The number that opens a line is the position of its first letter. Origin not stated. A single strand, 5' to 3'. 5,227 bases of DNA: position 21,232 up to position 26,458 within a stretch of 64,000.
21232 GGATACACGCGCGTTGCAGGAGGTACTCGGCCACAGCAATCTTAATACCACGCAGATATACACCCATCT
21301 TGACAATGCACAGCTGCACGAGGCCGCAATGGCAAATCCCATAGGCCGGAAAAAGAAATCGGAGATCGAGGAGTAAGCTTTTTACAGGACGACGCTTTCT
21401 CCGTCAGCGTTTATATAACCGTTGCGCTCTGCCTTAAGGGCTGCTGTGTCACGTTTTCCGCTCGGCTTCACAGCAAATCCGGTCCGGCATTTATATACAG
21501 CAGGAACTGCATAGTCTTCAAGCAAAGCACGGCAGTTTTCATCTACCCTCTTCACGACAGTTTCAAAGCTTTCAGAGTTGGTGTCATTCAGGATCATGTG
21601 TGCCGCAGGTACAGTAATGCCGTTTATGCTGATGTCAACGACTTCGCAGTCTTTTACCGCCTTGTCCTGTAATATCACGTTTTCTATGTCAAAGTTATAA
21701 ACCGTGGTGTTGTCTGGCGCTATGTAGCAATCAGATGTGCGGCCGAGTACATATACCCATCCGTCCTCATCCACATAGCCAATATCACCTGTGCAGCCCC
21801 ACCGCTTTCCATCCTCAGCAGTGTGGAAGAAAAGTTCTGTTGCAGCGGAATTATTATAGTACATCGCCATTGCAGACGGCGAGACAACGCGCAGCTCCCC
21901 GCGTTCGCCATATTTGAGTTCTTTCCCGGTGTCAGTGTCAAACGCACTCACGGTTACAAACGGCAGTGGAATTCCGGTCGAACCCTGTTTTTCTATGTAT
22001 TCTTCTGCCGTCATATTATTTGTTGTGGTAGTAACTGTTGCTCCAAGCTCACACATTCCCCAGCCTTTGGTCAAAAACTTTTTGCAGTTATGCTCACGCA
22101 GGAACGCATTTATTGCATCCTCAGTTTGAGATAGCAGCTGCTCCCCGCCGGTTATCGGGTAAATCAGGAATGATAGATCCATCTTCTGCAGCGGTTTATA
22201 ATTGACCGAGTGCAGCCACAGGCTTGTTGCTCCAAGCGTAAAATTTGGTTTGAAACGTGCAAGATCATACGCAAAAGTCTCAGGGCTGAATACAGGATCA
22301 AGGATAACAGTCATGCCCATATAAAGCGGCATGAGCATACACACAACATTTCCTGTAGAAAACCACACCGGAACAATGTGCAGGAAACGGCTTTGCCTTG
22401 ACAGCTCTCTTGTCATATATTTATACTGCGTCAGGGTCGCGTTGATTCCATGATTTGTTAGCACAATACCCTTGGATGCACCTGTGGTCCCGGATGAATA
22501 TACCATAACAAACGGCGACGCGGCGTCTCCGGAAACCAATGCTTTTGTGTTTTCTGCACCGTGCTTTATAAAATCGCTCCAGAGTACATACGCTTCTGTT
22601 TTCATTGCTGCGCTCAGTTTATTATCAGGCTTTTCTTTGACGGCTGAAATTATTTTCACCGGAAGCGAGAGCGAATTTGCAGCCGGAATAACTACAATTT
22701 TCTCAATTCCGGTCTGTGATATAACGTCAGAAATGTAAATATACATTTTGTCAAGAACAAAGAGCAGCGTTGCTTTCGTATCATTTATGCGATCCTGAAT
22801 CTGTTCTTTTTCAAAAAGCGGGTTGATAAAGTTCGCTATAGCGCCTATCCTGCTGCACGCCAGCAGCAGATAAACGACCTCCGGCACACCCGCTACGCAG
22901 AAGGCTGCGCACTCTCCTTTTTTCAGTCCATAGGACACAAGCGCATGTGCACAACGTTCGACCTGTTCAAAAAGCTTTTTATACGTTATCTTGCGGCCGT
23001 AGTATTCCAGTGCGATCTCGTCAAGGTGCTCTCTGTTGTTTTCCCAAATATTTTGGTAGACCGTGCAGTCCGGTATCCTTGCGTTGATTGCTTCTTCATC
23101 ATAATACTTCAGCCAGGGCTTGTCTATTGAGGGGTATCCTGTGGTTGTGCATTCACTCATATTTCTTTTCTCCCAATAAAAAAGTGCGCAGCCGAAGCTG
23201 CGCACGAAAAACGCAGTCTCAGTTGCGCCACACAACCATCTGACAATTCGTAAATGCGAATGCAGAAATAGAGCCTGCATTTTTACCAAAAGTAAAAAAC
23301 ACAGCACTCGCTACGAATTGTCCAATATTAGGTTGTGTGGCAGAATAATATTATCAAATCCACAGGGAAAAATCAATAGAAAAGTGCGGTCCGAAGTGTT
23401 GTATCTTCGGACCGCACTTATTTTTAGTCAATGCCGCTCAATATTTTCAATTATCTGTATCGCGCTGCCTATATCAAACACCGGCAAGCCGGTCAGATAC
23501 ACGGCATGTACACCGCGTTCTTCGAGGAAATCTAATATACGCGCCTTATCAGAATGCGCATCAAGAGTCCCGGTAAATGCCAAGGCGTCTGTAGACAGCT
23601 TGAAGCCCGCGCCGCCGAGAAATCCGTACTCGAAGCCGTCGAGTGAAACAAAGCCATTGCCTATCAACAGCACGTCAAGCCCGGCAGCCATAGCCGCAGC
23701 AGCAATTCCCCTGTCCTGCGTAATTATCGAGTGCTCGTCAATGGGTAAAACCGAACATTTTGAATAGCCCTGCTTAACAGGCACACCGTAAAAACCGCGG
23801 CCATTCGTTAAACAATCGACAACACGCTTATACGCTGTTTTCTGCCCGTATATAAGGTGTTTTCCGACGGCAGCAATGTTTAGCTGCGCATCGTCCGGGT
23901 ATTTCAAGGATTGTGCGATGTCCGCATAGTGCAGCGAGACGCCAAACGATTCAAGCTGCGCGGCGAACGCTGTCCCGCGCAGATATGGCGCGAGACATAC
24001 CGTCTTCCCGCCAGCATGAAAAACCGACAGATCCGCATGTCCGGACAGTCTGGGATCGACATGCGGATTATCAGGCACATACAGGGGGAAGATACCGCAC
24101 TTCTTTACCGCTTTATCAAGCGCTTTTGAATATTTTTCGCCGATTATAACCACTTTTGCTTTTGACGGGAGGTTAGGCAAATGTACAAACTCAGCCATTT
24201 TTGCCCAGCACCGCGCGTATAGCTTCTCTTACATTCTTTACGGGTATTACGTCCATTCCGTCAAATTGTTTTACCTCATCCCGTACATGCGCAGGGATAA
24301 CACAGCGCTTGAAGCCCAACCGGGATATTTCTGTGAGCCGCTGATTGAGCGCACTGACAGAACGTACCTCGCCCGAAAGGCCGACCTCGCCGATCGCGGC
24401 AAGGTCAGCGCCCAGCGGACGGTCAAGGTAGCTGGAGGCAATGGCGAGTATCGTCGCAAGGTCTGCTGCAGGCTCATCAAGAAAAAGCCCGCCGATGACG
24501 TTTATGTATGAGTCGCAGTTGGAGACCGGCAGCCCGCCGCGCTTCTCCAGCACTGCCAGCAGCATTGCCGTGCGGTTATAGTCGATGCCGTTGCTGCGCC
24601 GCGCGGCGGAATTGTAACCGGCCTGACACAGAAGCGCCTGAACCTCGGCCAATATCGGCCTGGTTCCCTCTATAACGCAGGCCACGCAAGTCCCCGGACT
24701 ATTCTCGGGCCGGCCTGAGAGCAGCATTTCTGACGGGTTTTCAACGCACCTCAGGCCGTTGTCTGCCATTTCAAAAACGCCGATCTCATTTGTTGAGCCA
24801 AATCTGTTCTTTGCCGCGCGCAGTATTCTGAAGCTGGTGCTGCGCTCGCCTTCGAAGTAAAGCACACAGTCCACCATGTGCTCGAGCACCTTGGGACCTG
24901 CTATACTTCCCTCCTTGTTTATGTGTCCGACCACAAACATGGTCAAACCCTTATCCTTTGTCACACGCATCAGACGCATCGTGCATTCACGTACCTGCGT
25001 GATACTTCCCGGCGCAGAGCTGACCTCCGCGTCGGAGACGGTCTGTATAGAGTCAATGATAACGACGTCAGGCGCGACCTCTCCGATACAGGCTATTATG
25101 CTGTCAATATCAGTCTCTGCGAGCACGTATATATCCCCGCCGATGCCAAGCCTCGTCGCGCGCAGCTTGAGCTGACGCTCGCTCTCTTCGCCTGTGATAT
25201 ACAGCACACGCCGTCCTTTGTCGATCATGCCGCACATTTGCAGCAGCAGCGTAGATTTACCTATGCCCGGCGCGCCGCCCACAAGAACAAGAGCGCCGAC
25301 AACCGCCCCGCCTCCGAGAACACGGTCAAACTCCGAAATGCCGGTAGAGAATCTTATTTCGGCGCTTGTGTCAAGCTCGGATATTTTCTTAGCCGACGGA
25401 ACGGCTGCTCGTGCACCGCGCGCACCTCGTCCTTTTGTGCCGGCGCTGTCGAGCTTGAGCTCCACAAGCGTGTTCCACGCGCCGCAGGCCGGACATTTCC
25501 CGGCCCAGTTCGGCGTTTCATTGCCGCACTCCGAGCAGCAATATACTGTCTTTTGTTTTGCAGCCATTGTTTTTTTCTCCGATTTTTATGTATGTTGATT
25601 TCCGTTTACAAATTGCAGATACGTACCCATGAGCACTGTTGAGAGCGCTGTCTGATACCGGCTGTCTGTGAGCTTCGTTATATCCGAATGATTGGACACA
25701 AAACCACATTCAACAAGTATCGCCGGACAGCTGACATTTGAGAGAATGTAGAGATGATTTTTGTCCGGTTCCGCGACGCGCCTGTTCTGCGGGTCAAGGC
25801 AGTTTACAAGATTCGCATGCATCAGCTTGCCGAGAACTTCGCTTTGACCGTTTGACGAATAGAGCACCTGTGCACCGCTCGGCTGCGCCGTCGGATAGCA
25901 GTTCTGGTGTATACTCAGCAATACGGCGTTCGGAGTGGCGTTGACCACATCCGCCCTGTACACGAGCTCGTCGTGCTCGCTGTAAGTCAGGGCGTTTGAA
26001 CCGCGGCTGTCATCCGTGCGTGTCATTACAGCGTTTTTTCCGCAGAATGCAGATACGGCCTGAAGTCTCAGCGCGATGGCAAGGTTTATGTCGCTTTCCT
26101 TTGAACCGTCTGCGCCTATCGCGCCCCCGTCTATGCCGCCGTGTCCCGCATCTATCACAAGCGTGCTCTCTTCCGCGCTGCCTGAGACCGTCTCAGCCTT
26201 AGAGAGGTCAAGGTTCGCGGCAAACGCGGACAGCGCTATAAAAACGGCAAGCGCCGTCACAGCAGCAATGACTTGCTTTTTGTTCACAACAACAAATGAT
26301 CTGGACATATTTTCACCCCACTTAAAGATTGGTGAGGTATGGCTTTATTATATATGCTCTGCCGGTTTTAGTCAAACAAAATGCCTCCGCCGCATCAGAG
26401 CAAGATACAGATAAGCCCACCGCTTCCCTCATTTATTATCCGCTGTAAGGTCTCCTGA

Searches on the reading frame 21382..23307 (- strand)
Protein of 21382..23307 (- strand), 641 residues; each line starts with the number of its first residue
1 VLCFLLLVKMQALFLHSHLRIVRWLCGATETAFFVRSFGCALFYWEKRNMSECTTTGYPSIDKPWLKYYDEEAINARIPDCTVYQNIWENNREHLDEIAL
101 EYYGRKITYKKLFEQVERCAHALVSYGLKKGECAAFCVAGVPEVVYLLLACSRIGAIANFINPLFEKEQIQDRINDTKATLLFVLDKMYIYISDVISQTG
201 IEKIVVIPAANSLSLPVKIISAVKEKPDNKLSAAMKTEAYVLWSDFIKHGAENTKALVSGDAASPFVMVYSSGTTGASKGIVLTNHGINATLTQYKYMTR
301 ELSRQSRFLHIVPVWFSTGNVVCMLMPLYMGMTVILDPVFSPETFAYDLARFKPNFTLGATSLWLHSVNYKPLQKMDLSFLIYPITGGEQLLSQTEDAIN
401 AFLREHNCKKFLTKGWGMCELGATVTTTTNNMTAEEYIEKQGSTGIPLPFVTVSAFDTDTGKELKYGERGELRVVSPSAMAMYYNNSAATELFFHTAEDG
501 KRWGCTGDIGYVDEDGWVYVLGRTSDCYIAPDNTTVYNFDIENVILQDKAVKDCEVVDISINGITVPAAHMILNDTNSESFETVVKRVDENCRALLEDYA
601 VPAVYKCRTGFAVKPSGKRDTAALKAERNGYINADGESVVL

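Call 61: search_protein_families(library=pfam, proteins=[window:21382-23307:-], max_evalue=0.00001)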
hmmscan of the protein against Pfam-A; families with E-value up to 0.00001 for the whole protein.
window:21382-23307:- (641 aa): 1 family
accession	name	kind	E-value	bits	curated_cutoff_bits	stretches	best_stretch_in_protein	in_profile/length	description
PF00501.34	AMP-binding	-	1.7e-62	211.9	29.9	1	89-484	3-384/384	AMP-binding enzyme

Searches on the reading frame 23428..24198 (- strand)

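Call 62: search_protein_families(library=pfam, proteins=[window:23428-24198:-], max_evalue=0.00001)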
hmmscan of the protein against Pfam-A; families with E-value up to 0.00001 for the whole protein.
window:23428-24198:- (256 aa): 1 family
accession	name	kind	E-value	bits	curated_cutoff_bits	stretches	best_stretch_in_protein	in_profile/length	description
PF21778.2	DUF6873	-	2.9e-57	194.1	27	1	18-247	1-228/228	Family of unknown function (DUF6873)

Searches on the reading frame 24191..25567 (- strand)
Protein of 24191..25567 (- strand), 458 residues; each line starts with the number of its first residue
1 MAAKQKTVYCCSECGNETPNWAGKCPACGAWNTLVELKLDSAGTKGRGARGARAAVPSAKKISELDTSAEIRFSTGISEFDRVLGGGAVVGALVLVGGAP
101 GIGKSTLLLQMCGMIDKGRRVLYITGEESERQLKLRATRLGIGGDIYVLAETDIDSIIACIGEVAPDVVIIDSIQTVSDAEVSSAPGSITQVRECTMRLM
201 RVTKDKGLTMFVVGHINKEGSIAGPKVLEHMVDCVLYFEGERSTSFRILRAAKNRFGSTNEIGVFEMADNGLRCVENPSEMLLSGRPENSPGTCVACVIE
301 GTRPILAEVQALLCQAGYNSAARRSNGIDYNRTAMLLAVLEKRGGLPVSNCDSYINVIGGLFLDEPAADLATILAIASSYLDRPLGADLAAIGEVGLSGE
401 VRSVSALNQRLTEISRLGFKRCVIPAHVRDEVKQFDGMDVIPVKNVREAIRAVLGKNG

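Call 62: search_protein_families(library=pfam, proteins=[window:24191-25567:-], max_evalue=0.00001)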
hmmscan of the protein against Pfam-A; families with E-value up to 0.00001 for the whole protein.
window:24191-25567:- (458 aa): 4 families
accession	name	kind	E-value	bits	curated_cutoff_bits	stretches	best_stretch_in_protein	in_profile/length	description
PF06745.19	ATPase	-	2.6e-19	70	26.6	2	74-142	2-72/231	KaiC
PF13481.12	AAA_25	-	2.7e-12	47.2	27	1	73-220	15-194/195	AAA domain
PF18073.7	Zn_ribbon_LapB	-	9.9e-11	41.6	25.7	1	9-36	1-28/28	Rubredoxin metal binding domain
PF05362.19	Lon_C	-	4.9e-07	30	21.1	1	363-454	107-203/205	Lon protease (S16) C-terminal proteolytic domain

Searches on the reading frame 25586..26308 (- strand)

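Call 62: search_protein_families(library=pfam, proteins=[window:25586-26308:-], max_evalue=0.00001)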
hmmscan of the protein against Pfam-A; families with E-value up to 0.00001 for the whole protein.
window:25586-26308:- (240 aa): 1 family
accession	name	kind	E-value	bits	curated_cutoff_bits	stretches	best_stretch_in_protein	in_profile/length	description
PF01520.23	Amidase_3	-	4.3e-36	125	27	1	51-222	2-164/174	N-acetylmuramoyl-L-alanine amidase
